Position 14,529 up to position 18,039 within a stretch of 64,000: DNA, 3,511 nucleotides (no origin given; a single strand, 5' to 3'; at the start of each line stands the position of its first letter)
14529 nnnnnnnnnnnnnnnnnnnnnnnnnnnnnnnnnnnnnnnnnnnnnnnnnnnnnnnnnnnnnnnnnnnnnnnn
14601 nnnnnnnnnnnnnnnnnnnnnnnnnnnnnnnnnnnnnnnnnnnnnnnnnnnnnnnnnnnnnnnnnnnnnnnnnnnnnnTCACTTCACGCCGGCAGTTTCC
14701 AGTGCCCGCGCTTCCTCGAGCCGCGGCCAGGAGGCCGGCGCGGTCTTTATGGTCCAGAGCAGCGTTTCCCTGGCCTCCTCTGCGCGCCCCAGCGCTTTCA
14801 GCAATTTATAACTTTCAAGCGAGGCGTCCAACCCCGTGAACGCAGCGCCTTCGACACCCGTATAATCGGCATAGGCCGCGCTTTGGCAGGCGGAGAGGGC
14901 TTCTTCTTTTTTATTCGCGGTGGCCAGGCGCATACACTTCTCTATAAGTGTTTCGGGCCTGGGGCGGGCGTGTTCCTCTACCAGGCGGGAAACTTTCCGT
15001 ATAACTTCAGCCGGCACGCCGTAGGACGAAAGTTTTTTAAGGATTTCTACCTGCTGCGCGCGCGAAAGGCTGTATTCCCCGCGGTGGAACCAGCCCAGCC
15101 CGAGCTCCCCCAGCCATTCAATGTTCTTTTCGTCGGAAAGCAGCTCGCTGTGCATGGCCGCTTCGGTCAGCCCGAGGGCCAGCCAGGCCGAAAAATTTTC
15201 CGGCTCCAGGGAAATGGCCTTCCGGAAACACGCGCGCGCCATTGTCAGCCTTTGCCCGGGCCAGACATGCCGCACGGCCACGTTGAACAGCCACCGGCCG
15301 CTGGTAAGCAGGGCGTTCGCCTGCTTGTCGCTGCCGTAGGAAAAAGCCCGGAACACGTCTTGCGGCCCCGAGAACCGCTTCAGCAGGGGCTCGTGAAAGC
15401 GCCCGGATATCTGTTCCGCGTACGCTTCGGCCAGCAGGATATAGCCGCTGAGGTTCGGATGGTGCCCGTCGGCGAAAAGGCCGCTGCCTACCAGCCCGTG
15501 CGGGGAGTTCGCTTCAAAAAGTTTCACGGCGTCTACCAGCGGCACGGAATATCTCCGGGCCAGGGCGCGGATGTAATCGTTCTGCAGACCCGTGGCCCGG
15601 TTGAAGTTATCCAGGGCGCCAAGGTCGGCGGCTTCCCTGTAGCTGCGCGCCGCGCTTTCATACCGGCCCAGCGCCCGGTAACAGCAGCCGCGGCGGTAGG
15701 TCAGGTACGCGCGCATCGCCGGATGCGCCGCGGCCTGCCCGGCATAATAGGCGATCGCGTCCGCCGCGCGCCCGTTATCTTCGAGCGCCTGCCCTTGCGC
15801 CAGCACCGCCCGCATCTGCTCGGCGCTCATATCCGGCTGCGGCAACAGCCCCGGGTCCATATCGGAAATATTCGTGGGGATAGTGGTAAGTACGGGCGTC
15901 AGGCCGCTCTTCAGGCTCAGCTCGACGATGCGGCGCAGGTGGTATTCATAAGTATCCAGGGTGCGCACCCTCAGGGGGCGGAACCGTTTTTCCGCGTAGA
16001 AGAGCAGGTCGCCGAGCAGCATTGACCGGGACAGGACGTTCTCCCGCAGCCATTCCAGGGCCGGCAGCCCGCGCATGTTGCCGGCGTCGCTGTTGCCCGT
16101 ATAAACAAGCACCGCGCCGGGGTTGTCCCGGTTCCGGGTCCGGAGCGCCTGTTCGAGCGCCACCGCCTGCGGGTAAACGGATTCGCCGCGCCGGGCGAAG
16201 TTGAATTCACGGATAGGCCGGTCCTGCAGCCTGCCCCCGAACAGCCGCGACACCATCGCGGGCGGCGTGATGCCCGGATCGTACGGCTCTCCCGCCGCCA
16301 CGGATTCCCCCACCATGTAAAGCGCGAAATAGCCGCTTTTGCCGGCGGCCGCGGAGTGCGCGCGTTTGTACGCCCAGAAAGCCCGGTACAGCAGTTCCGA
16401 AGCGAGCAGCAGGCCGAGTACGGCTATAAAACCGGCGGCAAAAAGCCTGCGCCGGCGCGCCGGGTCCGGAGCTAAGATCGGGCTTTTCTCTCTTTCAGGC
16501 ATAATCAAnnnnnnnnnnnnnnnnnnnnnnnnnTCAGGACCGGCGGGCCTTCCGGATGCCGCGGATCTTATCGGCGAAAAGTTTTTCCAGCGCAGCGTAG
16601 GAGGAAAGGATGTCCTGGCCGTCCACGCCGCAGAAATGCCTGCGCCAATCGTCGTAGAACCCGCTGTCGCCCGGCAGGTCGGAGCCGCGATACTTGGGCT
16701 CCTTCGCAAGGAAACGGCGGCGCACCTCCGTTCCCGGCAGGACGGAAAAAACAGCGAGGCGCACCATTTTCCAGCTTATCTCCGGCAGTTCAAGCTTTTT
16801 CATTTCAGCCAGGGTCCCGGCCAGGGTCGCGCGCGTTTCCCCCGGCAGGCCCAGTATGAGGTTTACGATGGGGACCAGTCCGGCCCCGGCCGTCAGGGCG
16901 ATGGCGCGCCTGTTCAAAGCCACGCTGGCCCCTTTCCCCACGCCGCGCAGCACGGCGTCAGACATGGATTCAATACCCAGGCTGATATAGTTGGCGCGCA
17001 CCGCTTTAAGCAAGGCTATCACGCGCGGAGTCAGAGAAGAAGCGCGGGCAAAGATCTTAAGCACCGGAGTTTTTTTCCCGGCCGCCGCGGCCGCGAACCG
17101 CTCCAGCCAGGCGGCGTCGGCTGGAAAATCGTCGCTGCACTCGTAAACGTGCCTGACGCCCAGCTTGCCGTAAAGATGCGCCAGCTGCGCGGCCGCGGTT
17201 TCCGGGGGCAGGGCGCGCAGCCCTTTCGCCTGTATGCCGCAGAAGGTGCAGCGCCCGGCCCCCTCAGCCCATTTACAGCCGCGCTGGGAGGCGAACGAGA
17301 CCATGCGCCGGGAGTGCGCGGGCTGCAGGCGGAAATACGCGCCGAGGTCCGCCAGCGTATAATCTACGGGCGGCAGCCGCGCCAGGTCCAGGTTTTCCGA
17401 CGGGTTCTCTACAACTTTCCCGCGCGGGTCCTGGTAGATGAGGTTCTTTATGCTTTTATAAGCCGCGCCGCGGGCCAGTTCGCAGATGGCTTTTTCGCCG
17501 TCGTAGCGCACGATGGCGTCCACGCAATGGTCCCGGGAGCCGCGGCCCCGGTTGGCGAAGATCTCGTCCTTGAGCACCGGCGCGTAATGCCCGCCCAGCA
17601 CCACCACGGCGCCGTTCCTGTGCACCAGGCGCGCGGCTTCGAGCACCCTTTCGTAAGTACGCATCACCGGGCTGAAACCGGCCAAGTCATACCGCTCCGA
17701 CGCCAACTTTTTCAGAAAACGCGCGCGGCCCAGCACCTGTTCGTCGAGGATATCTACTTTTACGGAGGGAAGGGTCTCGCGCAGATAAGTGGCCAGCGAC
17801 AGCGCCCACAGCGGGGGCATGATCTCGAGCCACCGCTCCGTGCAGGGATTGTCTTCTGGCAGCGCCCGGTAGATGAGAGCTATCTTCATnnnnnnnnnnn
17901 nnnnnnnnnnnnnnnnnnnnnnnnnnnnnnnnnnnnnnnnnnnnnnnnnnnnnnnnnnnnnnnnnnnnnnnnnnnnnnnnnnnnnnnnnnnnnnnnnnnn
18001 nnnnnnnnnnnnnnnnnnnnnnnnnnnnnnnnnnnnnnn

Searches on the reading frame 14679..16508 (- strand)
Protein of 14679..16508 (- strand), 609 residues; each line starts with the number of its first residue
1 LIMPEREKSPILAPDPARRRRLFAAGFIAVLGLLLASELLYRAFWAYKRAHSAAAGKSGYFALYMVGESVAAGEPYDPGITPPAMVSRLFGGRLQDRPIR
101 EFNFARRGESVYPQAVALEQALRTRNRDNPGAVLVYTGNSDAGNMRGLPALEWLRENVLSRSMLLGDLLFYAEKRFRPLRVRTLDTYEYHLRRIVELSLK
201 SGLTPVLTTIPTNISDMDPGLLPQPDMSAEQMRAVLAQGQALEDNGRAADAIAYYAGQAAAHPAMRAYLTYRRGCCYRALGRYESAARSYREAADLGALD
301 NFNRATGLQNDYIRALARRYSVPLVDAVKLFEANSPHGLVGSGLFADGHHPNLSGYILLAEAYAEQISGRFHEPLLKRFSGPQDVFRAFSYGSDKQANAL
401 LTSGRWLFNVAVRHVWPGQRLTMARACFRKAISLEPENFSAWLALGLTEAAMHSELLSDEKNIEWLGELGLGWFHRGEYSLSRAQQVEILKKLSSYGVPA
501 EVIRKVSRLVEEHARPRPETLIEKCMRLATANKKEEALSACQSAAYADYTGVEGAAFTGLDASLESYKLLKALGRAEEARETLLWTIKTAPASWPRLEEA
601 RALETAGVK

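Call 55: search_protein_families(library=pfam, proteins=[window:14679-16508:-], max_evalue=0.00001)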
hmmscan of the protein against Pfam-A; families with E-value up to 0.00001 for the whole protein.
window:14679-16508:- (609 aa): 2 families
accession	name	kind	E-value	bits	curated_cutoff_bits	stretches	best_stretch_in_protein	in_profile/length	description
PF13414.12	TPR_11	-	1.2e-08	34.9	26.8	0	420-448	9-37/42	TPR repeat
PF00657.28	Lipase_GDSL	-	6.1e-07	30.2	23.6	0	101-362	44-207/208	GDSL-like Lipase/Acylhydrolase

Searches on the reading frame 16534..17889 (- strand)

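Call 55: search_protein_families(library=pfam, proteins=[window:16534-17889:-], max_evalue=0.00001)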
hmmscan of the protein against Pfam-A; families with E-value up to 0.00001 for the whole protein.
window:16534-17889:- (451 aa): 1 family
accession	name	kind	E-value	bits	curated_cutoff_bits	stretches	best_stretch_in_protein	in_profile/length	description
PF04055.27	Radical_SAM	-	3e-14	54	29.5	1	212-360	9-163/166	Radical SAM superfamily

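Call 72: search_protein_families(library=ncbifam, proteins=[window:16534-17889:-], max_evalue=1e-8)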
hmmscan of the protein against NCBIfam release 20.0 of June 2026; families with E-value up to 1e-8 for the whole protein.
window:16534-17889:- (451 aa): 7 families
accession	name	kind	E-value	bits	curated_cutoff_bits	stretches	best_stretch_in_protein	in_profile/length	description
TIGR03975.1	rSAM_ocin_1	subfamily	4.6e-21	74.9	281.85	1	58-382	120-448/606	RiPP maturation radical SAM C-methyltransferase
TIGR04013.1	B12_SAM_MJ_1487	hypoth_equivalog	2.1e-15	56.5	251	1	284-391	250-355/382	TIGR04013 family B12-binding domain/radical SAM domain-containing protein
TIGR03471.1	HpnJ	equivalog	6.1e-14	51.8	577.6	1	120-389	118-383/472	hopanoid biosynthesis associated radical SAM protein HpnJ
TIGR02026.1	BchE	equivalog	1.1e-13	50.8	481.35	1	24-392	20-391/497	magnesium-protoporphyrin IX monomethyl ester anaerobic oxidative cyclase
TIGR04072.2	rSAM_ladder_B12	equivalog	1.4e-10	40.4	360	1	84-368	88-351/443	lipid biosynthesis B12-binding/radical SAM protein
TIGR04479.1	bcpD_PhpK_rSAM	subfamily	2.3e-10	39.5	600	1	30-361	76-404/504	PhpK family radical SAM P-methyltransferase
TIGR04014.1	B12_SAM_MJ_0865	equivalog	3.4e-10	39.3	360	0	282-391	252-356/434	methyl-coenzyme M reductase glutamine C-methyltransferase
